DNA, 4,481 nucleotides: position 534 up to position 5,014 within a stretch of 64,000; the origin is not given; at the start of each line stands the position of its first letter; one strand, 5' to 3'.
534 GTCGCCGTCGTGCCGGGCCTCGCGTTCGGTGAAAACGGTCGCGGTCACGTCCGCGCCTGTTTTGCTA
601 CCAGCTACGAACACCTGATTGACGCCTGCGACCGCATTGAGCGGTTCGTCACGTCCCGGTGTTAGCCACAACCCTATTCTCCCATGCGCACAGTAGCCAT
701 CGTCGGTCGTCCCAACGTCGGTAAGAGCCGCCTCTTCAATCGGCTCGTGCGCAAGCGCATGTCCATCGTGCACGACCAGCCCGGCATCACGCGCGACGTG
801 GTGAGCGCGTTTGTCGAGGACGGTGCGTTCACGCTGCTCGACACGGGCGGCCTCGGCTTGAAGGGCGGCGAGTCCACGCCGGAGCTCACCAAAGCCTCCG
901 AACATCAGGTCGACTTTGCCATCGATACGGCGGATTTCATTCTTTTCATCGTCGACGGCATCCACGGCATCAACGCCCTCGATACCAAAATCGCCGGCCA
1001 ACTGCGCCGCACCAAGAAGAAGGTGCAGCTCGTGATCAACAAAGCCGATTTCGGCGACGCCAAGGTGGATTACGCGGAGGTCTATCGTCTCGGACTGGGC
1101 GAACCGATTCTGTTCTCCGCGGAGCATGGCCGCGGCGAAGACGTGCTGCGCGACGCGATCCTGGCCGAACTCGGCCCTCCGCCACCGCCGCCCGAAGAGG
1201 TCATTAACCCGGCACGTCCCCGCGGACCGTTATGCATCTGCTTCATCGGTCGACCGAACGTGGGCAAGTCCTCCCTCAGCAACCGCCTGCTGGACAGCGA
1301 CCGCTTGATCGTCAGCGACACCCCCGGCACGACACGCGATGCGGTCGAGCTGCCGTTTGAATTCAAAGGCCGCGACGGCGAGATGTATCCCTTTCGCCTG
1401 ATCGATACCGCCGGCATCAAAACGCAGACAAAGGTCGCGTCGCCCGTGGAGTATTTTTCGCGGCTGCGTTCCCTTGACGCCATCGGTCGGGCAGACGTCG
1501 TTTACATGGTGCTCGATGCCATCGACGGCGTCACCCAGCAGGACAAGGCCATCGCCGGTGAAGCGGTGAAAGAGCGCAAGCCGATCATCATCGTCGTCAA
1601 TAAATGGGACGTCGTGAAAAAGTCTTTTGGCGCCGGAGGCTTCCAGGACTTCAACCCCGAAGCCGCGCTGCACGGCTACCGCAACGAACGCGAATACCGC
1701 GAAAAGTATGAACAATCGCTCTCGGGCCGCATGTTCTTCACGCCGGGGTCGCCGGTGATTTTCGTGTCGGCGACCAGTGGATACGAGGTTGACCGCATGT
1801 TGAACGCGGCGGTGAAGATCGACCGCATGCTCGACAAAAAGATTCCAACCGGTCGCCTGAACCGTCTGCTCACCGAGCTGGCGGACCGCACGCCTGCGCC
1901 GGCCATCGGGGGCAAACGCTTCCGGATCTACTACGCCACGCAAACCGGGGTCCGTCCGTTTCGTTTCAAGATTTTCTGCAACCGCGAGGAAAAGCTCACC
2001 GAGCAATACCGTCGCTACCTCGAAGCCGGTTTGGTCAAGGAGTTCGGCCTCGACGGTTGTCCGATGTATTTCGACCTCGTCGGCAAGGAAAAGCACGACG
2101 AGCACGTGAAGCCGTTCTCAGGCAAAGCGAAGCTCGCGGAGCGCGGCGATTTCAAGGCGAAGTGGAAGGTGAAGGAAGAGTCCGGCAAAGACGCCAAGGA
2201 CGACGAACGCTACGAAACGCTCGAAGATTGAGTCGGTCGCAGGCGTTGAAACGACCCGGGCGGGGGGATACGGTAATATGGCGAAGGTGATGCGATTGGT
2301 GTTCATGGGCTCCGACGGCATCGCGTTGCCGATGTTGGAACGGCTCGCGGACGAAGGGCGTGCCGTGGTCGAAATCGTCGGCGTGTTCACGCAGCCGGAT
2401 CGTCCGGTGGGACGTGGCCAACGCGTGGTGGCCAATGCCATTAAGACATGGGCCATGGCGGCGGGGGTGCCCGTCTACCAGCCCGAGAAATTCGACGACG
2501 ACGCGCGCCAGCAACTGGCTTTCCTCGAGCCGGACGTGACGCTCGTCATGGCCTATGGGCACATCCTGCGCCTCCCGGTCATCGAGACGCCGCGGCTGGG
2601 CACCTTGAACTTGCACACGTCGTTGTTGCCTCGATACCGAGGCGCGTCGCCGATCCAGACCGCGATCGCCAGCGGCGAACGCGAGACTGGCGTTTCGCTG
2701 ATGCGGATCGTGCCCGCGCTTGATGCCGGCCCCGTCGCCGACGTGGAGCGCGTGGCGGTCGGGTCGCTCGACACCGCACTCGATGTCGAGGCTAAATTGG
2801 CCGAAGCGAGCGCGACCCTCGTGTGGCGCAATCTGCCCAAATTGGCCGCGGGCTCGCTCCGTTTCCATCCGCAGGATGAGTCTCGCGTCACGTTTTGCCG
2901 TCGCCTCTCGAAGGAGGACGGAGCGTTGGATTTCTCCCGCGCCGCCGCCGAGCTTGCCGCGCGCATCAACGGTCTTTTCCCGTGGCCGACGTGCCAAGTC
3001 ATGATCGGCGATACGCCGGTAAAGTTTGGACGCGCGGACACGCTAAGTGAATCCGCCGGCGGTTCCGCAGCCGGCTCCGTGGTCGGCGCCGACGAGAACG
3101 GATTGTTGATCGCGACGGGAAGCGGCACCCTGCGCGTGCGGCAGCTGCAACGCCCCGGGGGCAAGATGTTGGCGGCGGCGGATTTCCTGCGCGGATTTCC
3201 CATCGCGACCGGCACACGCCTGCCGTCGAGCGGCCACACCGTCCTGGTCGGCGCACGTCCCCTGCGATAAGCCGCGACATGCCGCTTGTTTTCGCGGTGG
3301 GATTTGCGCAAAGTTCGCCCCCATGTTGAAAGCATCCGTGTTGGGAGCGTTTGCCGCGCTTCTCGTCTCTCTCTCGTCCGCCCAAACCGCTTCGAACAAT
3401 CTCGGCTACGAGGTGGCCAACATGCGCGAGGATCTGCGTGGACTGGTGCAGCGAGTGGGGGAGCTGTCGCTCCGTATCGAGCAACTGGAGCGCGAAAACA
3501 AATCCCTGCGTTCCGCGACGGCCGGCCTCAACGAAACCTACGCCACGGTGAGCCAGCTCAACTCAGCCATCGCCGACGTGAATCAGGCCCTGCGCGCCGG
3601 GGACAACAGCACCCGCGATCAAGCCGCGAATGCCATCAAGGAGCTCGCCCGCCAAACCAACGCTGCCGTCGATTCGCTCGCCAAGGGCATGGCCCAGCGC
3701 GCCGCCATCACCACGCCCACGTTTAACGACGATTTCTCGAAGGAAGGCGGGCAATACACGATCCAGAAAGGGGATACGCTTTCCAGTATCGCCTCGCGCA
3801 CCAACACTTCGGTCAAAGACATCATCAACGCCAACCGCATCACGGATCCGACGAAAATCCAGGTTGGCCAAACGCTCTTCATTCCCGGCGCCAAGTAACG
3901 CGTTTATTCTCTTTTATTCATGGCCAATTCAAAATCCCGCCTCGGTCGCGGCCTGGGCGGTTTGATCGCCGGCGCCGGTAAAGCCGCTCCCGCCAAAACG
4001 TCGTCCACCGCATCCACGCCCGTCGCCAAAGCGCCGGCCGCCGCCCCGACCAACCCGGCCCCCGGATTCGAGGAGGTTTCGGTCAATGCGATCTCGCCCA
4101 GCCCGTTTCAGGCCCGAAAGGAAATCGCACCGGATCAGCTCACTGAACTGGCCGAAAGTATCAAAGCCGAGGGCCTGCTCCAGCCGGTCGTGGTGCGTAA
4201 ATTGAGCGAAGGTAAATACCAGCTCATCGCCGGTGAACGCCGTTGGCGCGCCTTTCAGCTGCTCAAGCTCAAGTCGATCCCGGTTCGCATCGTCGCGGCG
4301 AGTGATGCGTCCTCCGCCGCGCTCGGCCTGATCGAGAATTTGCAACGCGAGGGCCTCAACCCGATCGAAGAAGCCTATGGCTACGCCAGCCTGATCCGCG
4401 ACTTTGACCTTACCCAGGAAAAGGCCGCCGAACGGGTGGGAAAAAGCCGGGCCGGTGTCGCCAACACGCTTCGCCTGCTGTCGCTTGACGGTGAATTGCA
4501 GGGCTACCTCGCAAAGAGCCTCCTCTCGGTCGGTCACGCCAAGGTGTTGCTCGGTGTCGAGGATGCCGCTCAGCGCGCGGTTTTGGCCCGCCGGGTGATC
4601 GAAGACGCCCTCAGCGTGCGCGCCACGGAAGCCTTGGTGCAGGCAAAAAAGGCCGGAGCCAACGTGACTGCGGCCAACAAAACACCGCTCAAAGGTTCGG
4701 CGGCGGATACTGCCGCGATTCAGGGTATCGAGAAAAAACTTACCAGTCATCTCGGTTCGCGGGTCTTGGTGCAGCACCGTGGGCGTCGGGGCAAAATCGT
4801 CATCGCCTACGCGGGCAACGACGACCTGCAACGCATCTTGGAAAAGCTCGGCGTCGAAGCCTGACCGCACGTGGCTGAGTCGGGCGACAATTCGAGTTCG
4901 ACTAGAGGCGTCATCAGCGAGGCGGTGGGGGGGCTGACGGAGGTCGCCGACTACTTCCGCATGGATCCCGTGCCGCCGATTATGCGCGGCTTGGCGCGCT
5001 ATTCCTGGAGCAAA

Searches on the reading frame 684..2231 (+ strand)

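Call 69: search_protein_families(library=pfam, proteins=[window:684-2231:+], max_evalue=0.0001)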
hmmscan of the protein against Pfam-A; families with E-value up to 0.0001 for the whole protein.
window:684-2231:+ (515 aa): 7 families
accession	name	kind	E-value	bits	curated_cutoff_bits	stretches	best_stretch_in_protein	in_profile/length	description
PF01926.29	MMR_HSR1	-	3.2e-51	172.6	21.9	2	185-307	2-113/113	50S ribosome-binding GTPase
PF14714.11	KH_dom-like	-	3.1e-25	88.7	27.3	1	386-463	1-78/81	KH-domain-like of EngA bacterial GTPase enzymes, C-terminal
PF02421.24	FeoB_N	-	5.3e-17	62.2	27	2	3-131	2-128/156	Ferrous iron transport protein B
PF00009.33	GTP_EFTU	-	2.2e-16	60.5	26.5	1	266-378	89-184/188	Elongation factor Tu GTP binding domain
PF00350.29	Dynamin_N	-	9.6e-10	39.2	27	0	185-222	1-37/168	Dynamin family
PF08477.19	Roc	-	1.2e-07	32.4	27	0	185-309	2-119/119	Ras of Complex, Roc, domain of DAPkinase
PF03193.22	RsgA_GTPase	-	2.5e-05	24.6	30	0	185-212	109-136/174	RsgA GTPase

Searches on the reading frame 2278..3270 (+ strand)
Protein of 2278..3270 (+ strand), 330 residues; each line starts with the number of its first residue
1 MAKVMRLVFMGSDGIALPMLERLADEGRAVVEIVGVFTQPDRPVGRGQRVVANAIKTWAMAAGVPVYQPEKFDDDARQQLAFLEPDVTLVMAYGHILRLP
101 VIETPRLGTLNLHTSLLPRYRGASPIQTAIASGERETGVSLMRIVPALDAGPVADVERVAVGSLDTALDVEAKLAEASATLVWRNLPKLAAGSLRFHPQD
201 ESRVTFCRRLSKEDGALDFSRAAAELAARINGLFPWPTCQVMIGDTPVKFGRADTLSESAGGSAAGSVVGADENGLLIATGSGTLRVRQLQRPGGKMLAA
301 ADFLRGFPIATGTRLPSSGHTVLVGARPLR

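Call 69: search_protein_families(library=pfam, proteins=[window:2278-3270:+], max_evalue=0.0001)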
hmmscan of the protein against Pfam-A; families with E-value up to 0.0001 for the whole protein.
window:2278-3270:+ (330 aa): 2 families
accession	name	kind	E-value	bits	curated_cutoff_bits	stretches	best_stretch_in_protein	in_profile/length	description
PF00551.24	Formyl_trans_N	-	2.7e-30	105.9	26.1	1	6-181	2-176/181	Formyl transferase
PF02911.23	Formyl_trans_C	-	1.7e-21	76.7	21.1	1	209-307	1-99/100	Formyl transferase, C-terminal domain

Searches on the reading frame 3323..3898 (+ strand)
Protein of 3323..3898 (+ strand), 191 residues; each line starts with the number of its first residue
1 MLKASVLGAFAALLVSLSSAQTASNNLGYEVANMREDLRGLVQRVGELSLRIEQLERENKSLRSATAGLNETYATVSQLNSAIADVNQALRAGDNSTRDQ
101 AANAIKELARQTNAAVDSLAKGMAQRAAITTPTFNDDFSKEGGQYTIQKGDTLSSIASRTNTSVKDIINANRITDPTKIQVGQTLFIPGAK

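Call 69: search_protein_families(library=pfam, proteins=[window:3323-3898:+], max_evalue=0.0001)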
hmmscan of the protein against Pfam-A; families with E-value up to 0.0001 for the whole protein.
window:3323-3898:+ (191 aa): 2 families
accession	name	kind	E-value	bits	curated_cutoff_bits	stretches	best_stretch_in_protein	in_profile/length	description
PF01476.26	LysM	-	2.2e-17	63.2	20.9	1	145-188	1-43/43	LysM domain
PF23473.1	LysM3_LYK4_5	-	2e-05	25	29.3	1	145-188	5-47/48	LYK4/5 LysM3 domain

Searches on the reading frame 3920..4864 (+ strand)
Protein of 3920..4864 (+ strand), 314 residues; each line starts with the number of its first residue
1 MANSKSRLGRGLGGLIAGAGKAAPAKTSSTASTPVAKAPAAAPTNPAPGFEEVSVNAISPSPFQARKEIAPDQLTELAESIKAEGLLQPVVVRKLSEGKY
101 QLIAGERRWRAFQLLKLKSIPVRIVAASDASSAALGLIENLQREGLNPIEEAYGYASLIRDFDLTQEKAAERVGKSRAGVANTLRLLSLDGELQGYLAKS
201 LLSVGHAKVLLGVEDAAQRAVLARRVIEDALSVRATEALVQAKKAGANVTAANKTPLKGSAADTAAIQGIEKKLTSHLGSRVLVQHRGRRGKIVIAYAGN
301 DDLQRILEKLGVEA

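Call 69: search_protein_families(library=pfam, proteins=[window:3920-4864:+], max_evalue=0.0001)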
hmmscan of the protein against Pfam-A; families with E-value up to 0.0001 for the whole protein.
window:3920-4864:+ (314 aa): 3 families
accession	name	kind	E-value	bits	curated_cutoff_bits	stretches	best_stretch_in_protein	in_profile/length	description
PF17762.8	HTH_ParB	-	2.1e-33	115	22.6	1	144-244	1-101/102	ParB HTH domain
PF02195.25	ParB_N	-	5.6e-29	100.5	26.3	1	50-142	3-95/95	ParB N-terminal domain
PF23552.2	ParB_C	-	5.1e-10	39.1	23.8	1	266-311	4-50/50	ParB dimerisation domain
